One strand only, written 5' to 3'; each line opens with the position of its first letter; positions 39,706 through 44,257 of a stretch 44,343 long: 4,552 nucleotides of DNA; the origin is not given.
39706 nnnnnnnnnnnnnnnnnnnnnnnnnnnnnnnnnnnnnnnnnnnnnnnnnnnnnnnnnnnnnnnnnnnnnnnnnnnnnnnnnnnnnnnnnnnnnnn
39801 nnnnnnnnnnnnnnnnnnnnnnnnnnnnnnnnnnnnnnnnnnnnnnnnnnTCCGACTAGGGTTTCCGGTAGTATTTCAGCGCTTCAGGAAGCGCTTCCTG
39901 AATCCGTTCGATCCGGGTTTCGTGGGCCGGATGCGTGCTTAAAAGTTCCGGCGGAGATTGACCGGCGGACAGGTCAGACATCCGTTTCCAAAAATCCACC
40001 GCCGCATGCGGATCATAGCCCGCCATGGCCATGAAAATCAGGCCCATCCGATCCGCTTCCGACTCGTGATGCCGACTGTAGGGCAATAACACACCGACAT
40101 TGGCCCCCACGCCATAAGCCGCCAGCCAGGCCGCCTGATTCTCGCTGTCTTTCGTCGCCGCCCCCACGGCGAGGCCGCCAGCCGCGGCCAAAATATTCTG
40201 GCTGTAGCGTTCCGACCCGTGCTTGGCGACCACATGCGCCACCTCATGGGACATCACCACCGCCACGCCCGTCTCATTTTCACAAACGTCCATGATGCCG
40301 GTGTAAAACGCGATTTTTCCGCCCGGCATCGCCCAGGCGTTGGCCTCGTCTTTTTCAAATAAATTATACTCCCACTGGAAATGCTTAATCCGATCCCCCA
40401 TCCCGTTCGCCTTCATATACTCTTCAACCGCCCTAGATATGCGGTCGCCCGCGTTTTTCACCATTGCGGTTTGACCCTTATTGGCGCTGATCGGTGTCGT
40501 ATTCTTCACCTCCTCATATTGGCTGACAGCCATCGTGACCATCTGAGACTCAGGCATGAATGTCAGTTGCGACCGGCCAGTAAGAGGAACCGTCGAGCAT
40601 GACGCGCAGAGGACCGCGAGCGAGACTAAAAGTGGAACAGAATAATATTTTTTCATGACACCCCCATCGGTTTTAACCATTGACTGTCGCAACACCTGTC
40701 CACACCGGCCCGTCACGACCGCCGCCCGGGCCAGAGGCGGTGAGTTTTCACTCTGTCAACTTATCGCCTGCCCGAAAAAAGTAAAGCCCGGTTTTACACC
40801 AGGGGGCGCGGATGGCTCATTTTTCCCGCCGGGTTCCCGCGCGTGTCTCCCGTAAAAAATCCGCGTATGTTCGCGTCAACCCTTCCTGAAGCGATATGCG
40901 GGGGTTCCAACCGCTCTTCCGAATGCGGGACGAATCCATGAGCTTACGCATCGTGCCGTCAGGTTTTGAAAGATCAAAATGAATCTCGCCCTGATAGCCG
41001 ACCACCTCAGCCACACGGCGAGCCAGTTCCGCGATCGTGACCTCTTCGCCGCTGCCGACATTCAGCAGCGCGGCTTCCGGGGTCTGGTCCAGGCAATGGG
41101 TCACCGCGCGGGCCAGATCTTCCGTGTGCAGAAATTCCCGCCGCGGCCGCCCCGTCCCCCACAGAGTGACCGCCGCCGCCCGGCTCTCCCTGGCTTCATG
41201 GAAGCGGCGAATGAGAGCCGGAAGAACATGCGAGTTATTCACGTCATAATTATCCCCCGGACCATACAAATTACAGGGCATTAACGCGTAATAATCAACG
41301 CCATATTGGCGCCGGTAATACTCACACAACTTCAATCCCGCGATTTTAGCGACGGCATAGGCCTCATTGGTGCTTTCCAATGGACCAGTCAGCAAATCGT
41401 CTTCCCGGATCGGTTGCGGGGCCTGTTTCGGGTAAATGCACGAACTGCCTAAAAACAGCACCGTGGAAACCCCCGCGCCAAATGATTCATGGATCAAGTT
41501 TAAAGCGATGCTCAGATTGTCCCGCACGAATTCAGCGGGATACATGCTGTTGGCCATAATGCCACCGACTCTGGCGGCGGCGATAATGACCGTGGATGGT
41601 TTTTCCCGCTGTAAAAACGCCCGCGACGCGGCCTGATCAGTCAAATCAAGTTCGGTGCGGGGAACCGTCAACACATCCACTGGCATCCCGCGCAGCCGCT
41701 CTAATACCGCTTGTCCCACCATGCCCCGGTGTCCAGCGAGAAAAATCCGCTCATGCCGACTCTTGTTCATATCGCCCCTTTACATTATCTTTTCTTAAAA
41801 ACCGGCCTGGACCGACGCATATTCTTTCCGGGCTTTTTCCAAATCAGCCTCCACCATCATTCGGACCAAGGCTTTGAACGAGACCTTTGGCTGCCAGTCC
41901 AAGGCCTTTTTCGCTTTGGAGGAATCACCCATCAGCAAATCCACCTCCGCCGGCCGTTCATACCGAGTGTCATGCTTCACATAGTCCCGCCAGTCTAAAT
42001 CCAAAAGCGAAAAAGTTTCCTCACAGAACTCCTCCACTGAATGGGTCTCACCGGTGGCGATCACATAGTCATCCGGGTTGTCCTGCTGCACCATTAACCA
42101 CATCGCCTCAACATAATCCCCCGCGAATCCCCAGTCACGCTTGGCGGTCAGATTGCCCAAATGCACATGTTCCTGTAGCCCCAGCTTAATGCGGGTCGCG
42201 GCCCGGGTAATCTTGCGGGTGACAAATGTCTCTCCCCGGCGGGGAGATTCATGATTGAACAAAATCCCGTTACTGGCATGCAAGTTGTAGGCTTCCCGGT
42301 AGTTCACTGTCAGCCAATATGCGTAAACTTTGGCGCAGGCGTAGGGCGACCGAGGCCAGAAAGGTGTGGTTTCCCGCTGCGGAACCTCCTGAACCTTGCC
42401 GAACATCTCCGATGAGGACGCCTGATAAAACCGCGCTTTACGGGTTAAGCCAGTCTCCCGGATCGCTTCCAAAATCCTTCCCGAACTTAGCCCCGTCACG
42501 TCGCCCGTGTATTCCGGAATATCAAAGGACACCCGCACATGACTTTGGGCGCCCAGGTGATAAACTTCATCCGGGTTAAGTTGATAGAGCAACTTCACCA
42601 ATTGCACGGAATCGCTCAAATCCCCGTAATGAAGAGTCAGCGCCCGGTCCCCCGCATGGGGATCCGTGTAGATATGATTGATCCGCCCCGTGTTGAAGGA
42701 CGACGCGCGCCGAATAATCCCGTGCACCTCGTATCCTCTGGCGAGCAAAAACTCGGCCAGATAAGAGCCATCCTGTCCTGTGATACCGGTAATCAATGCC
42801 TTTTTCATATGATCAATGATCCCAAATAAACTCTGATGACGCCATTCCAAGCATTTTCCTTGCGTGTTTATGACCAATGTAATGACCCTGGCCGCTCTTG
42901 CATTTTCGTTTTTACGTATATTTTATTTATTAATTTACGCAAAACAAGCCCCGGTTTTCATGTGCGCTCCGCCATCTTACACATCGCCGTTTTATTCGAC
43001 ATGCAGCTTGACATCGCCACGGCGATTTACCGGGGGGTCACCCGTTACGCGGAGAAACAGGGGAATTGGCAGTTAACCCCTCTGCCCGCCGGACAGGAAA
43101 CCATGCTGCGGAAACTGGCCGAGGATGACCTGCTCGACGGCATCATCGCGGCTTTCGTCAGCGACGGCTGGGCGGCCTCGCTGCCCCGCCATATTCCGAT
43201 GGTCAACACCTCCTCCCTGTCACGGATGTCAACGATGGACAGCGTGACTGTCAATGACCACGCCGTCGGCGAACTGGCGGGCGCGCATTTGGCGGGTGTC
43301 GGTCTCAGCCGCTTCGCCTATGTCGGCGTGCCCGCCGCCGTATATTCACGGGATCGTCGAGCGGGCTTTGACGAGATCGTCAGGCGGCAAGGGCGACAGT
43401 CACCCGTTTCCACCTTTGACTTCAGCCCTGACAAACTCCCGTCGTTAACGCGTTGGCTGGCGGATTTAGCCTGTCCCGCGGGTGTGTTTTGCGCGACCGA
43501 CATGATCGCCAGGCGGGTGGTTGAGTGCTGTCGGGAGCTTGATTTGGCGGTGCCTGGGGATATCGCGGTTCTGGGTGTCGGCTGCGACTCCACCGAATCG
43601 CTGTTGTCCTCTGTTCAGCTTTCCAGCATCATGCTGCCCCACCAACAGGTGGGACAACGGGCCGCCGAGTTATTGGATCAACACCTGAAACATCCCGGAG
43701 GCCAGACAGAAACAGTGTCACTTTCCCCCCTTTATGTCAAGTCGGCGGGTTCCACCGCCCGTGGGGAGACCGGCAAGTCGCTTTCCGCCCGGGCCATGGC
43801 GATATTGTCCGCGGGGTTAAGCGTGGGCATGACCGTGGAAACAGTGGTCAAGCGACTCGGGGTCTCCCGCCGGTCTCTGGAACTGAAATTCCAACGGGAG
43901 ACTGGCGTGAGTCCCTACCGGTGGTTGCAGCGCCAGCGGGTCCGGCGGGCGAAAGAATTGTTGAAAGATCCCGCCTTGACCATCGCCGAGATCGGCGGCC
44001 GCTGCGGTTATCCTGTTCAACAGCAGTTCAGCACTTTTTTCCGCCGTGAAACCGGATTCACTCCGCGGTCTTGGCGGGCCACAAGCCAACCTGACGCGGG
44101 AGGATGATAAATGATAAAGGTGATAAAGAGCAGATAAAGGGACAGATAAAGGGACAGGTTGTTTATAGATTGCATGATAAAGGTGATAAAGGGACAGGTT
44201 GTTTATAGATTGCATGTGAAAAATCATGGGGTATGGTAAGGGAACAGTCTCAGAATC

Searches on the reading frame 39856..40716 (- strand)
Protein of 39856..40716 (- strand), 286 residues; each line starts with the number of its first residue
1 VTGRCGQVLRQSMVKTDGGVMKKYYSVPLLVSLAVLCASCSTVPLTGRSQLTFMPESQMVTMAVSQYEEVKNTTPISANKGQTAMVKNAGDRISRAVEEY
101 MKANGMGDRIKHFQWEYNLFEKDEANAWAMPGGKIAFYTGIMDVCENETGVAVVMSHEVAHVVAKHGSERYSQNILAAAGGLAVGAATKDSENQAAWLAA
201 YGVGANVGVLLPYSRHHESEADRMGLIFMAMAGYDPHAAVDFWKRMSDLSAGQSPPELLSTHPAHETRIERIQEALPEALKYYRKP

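Call 7: search_protein_families(library=pfam, proteins=[window:39856-40716:-])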
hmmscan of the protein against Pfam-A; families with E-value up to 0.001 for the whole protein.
window:39856-40716:- (286 aa): 1 family
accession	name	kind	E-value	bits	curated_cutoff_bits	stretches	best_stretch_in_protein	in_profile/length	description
PF01435.24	Peptidase_M48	-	2.6e-35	122.4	20.3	1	92-274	6-184/186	Peptidase family M48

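Call 53: search_protein_families(library=ncbifam, proteins=[window:39856-40716:-])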
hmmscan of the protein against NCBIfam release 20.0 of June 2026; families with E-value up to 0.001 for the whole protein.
window:39856-40716:- (286 aa): 3 families
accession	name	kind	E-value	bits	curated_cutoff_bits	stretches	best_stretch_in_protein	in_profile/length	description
NF052400.1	M48_BAM_BepA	equivalog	4.2e-28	98.4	570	1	114-270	90-251/483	beta-barrel assembly-enhancing protease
NF052399.1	M48_lipo_LoiP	exception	1.8e-20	73.4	365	1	30-276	8-244/247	metalloprotease LoiP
NF002826.0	PRK03001.1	equivalog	0.00062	19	369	0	134-164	109-138/285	zinc metalloprotease HtpX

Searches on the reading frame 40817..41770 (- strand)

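Call 7: search_protein_families(library=pfam, proteins=[window:40817-41770:-])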
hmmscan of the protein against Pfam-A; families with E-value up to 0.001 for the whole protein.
window:40817-41770:- (317 aa): 3 families
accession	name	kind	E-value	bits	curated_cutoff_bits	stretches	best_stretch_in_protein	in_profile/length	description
PF01370.27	Epimerase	-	6.7e-61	206.2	20.9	1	9-239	1-240/240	NAD dependent epimerase/dehydratase family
PF16363.11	GDP_Man_Dehyd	-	4.5e-16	59.7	27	1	40-300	58-331/332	GDP-mannose 4,6 dehydratase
PF04321.23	RmlD_sub_bind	-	4.5e-08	32.9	27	1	8-260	2-234/287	RmlD substrate binding domain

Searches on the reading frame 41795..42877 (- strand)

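Call 7: search_protein_families(library=pfam, proteins=[window:41795-42877:-])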
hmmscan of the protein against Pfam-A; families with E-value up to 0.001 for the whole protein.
window:41795-42877:- (360 aa): 3 families
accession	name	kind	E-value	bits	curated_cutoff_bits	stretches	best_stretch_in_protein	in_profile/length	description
PF16363.11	GDP_Man_Dehyd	-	2.1e-143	478.2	27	1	28-341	1-332/332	GDP-mannose 4,6 dehydratase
PF01370.27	Epimerase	-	1.6e-71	240.9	20.9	1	27-274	1-240/240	NAD dependent epimerase/dehydratase family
PF04321.23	RmlD_sub_bind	-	0.00048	19.7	27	1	26-184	2-130/287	RmlD substrate binding domain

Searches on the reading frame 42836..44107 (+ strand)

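Call 39: search_protein_families(library=pfam, proteins=[window:42836-44107:+])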
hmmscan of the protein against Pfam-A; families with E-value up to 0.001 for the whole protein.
window:42836-44107:+ (423 aa): 3 families
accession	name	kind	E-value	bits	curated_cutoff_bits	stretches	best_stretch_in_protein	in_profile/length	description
PF13377.12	Peripla_BP_3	-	4.3e-24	85.9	26.5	1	151-300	3-162/167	Periplasmic binding protein-like domain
PF12833.13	HTH_18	-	2.7e-22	79.3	33.6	1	339-415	3-79/80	Helix-turn-helix domain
PF00165.29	HTH_AraC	-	8.2e-11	42.2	26.6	1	380-414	8-41/42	Bacterial regulatory helix-turn-helix proteins, AraC family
